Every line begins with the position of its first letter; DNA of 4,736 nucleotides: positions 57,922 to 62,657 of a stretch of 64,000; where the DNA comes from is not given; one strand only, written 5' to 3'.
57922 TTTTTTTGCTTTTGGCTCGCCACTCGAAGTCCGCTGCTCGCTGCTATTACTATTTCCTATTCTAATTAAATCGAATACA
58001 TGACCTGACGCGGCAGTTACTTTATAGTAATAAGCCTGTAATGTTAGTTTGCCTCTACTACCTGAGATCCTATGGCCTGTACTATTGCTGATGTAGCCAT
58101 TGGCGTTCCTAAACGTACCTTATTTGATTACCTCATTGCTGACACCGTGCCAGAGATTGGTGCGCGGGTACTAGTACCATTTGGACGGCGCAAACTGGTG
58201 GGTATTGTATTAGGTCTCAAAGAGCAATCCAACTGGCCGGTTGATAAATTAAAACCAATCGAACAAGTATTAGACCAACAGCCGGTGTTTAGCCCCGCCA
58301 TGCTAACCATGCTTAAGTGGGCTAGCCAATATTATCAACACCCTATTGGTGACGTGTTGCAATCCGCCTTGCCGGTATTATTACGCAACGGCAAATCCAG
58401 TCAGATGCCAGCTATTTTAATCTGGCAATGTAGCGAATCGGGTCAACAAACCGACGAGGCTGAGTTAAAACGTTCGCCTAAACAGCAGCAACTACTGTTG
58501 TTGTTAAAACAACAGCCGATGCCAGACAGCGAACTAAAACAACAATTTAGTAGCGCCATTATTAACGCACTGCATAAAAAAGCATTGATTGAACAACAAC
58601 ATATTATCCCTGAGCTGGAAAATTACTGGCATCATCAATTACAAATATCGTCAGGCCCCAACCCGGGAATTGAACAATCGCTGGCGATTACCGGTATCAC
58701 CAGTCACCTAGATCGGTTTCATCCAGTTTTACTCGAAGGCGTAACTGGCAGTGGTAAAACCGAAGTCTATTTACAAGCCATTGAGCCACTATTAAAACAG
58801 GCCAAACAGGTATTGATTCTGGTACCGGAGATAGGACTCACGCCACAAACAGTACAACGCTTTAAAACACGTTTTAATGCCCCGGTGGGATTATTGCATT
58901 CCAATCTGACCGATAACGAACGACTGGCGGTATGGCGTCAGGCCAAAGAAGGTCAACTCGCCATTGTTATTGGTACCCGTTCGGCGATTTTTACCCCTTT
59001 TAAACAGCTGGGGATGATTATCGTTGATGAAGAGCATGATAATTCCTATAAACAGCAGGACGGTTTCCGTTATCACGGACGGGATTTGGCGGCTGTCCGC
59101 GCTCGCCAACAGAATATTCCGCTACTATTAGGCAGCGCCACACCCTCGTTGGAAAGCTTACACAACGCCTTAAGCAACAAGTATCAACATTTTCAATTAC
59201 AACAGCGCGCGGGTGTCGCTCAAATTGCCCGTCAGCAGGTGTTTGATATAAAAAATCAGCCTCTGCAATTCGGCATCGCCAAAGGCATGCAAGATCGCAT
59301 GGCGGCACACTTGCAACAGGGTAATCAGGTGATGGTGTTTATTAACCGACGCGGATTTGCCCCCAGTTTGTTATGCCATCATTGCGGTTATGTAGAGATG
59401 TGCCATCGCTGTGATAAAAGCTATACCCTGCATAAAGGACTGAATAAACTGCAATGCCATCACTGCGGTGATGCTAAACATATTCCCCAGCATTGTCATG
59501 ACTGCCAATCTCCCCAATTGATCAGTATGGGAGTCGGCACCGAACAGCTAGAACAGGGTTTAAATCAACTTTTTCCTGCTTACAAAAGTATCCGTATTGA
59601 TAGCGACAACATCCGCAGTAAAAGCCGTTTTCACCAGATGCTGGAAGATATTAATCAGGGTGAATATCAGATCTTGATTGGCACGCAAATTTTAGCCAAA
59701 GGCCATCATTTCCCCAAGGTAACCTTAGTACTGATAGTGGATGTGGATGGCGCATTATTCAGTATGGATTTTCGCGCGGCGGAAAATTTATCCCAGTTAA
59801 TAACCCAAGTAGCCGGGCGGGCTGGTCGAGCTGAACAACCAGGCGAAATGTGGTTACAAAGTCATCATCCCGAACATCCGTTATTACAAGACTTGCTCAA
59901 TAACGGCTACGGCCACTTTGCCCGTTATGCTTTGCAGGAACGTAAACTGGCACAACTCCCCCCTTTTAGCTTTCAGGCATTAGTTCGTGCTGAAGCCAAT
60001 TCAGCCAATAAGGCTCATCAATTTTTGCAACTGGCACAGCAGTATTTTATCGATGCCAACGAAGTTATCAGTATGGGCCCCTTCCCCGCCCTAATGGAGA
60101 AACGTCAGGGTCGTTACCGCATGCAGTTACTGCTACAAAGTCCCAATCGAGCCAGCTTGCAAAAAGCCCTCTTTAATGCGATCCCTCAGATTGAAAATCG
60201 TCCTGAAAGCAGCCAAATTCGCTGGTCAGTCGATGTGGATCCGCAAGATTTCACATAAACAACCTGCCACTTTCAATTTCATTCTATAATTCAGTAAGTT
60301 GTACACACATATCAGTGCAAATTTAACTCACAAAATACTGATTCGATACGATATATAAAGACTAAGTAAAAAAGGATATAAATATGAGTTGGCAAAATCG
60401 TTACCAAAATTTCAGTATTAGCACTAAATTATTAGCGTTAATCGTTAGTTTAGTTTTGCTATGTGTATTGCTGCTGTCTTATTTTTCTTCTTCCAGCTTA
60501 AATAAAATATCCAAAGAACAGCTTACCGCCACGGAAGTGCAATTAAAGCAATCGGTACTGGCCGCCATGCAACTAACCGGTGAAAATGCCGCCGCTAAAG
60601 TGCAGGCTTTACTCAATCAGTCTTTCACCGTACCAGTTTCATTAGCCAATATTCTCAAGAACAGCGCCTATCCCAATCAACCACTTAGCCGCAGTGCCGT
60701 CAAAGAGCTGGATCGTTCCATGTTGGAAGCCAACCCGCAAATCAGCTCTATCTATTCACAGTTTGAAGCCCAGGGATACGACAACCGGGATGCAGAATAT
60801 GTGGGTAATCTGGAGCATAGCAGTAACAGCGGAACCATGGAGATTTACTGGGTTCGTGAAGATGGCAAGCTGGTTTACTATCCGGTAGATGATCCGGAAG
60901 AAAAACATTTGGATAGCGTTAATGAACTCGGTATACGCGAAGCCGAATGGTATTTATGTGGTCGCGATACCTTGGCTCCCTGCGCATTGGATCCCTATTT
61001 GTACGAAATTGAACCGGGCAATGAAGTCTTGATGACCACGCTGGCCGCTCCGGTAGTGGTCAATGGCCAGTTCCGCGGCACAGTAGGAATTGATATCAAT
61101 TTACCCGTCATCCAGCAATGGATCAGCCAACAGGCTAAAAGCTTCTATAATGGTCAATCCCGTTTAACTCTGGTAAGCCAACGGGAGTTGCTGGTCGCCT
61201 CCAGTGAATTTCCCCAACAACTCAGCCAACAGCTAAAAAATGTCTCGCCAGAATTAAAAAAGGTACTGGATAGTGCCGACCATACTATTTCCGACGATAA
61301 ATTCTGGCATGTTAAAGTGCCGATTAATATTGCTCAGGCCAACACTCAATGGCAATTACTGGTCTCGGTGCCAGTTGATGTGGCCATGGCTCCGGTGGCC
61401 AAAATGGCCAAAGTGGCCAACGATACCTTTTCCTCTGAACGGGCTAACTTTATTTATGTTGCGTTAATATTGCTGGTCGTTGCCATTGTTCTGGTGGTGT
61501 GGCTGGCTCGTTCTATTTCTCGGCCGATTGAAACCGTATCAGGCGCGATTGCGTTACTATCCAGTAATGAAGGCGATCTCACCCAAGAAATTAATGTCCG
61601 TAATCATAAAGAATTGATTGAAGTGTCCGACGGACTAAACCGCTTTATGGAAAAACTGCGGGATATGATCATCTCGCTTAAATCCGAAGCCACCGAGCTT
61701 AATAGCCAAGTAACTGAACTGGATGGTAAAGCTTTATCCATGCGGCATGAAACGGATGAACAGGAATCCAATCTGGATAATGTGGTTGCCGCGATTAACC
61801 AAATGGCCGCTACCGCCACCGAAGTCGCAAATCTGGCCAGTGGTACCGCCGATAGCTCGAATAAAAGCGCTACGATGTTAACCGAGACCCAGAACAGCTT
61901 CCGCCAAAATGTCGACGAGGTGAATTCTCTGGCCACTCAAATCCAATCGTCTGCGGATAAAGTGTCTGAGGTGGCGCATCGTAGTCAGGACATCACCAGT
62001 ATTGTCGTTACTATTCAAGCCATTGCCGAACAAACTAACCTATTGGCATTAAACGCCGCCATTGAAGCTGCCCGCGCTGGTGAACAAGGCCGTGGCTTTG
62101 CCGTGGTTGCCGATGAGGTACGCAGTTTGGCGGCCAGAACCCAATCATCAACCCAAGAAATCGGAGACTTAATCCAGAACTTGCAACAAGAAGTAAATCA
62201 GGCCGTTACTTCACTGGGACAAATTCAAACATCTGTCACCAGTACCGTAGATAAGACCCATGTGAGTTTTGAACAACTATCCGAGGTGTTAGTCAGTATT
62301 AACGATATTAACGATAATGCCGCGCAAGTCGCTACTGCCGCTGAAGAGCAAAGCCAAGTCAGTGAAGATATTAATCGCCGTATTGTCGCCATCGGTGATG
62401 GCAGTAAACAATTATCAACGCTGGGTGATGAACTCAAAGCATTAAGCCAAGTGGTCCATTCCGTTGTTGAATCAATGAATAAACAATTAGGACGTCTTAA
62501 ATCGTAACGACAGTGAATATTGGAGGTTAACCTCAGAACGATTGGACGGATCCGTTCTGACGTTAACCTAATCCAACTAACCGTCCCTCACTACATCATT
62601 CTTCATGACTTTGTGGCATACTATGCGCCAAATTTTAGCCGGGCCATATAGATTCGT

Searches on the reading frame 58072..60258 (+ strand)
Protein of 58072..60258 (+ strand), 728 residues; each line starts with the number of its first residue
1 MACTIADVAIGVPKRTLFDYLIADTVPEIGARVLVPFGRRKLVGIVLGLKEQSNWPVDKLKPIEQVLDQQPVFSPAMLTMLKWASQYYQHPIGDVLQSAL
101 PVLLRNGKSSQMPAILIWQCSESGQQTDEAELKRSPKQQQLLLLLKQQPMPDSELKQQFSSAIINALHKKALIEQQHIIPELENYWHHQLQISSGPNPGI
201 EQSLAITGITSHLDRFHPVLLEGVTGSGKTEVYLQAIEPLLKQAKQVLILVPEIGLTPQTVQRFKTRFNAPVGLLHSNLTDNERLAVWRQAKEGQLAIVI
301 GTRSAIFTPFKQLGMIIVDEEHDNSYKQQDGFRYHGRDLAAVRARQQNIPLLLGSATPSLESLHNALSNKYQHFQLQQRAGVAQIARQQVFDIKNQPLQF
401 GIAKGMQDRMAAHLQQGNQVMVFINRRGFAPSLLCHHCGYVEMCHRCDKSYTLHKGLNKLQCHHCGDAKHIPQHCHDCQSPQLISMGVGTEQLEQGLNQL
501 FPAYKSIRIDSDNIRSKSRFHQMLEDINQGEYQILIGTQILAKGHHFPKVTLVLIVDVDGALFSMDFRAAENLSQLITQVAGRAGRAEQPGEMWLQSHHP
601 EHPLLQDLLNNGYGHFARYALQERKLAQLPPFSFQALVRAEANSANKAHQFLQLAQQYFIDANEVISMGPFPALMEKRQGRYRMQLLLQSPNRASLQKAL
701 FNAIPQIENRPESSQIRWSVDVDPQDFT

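Call 8: search_protein_families(library=pfam, proteins=[window:58072-60258:+], max_evalue=0.01)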
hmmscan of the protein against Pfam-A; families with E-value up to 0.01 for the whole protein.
window:58072-60258:+ (728 aa): 7 families
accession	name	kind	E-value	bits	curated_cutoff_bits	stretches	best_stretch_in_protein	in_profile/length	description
PF17764.6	PriA_3primeBD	-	2.9e-30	104.4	22.7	1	7-101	1-96/96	3'DNA-binding domain (3'BD)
PF18074.6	PriA_C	-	2.6e-23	83.1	26.9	1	631-724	1-95/95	Primosomal protein N C-terminal domain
PF00270.35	DEAD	-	8.3e-22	78.1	26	1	216-363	14-164/167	DEAD/DEAH box helicase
PF04851.21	ResIII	-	6.7e-15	55.8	22.5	1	202-358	8-162/164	Type III restriction enzyme, res subunit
PF00271.37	Helicase_C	-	3e-14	53.7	23.5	1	492-587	27-109/110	Helicase conserved C-terminal domain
PF21213.3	PriA-like_WH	-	8.7e-09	35.7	27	1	116-174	3-62/63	Primosomal protein N'-like, winged helix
PF18319.7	Zn_ribbon_PriA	-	7.5e-08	32.6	26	1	444-467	1-24/27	PriA DNA helicase Cys-rich region (CRR) domain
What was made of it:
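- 58072..60258 (+): priA, right host flank. PriA domains in Pfam (call 8).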

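Call 10: find_related_loci(query=window:58072-60258:+, collection=genome_contigs, flank=8000)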
Query window:58072-60258:+ (728 aa) in genome_contigs; peptide patterns used: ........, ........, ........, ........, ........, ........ (x = any residue, [..] = any of these).
599 stretches matched a pattern (row limit reached: there are more); 591 encode a relative of the query (tblastn E <= 1e-3); the best 80 are kept; 80 distinct loci.
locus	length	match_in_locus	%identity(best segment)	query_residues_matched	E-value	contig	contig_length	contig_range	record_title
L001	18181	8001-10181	72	1-727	0e+0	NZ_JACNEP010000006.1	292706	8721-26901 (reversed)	Neptunicella marina strain S27-2 NODE_6_length_292706_cov_204.681, whole genome shotgun sequence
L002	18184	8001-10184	88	1-728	0e+0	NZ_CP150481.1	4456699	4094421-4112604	Neptunicella sp. SCSIO 80796 chromosome, complete genome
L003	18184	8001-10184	62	1-728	0e+0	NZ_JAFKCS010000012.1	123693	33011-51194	Bowmanella yangjiangensis strain Y57 12, whole genome shotgun sequence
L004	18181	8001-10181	62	1-728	0e+0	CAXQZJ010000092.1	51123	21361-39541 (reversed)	MAG: Alteromonadaceae bacterium isolate CJ05B_2.31 genome assembly, contig: k141_13591, whole genome shotgun sequence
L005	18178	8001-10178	60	5-728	0e+0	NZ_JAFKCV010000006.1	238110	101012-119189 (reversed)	Bowmanella dokdonensis strain JCM 30855 6, whole genome shotgun sequence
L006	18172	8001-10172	62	5-728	0e+0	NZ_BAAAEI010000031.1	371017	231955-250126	Bowmanella denitrificans strain JCM 13378 sequence31, whole genome shotgun sequence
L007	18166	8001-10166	60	5-728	0e+0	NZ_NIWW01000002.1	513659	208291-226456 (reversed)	Lacimicrobium sp. SS2-24 contig2, whole genome shotgun sequence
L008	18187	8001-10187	59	1-728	0e+0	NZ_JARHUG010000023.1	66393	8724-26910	Aliiglaciecola sp. CAU 1673 contig23, whole genome shotgun sequence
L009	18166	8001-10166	59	4-727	0e+0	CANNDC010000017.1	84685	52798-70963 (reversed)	uncultured Alteromonadaceae bacterium isolate 1013.fasta genome assembly, contig: NODE_17, whole genome shotgun sequence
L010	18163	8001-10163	57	5-727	0e+0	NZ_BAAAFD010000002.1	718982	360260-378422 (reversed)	Aliiglaciecola litoralis strain JCM 15896 sequence02, whole genome shotgun sequence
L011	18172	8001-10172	58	5-728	0e+0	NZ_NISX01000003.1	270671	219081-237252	Lacimicrobium alkaliphilum strain X13M-12 contig3, whole genome shotgun sequence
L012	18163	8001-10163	56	5-727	0e+0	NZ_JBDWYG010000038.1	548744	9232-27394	MAG: Aliiglaciecola sp. isolate LC.122.F.C4_512_010 LC_122_F_C4_512_010_000000000043, whole genome shotgun sequence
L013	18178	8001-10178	55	5-728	0e+0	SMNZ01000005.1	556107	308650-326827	Alteromonadaceae bacterium M269 M269_contig_5, whole genome shotgun sequence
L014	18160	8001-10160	58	5-727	0e+0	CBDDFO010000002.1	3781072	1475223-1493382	MAG: Aliiglaciecola sp. isolate 1b1b4d2c-c5d8-482b-bdc0-32fa47c29e81 genome assembly, contig: contig_2, whole genome sho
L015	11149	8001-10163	56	5-728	0e+0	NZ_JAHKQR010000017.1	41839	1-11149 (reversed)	Aestuariibacter sp. A3R04 A3R04_A3R040, whole genome shotgun sequence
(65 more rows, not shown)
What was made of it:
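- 58072..60258 (+): 88% identical to Neptunicella sp. SCSIO 80796 (call 10).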

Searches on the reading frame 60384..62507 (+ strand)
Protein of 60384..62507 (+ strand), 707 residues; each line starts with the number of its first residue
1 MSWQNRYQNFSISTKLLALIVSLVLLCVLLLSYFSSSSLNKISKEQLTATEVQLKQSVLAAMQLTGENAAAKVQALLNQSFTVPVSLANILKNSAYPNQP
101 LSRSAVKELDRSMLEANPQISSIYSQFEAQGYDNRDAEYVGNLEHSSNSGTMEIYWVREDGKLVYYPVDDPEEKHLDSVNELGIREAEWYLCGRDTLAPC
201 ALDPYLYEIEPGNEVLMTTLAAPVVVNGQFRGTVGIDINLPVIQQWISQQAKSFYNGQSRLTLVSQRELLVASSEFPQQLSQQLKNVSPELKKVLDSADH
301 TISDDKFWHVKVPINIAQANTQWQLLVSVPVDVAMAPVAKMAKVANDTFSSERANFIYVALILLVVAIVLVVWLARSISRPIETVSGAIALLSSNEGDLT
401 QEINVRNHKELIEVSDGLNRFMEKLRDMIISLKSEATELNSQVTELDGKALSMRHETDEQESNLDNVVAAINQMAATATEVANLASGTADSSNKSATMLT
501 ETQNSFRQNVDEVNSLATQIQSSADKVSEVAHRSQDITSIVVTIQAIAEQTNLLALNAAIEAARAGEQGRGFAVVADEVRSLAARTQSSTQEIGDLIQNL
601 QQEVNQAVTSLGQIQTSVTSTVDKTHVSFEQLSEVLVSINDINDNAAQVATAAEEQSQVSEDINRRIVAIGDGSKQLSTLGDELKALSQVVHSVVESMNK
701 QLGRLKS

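Call 8: search_protein_families(library=pfam, proteins=[window:60384-62507:+], max_evalue=0.01)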
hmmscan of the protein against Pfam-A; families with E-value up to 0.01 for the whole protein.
window:60384-62507:+ (707 aa): 7 families
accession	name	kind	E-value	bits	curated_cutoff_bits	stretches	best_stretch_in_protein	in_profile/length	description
PF00015.26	MCPsignal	-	1.8e-40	139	34.6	1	518-669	16-167/172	Methyl-accepting chemotaxis protein (MCP) signalling domain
PF02743.24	dCache_1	-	8.1e-09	35.8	45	1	113-282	26-187/240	Cache domain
PF00672.30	HAMP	-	1.7e-07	31.9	25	1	373-427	1-53/53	HAMP domain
PF22673.2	MCP-like_PDC_1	-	5.6e-06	27.2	27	1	164-245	33-113/113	Methyl-accepting chemotaxis protein-like, first PDC sensor domain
PF06103.16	DUF948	-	0.0044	17.6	37.2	0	418-481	24-87/89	Bacterial protein of unknown function (DUF948)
PF04108.17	ATG17_like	-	0.0059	16.6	43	0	424-562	104-240/355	Autophagy protein ATG17-like domain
PF24555.1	CC4_CEP85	-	0.0071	17.2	27.3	1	411-477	7-73/85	Centrosomal protein of 85 kDa-like, CC4 coiled-coil domain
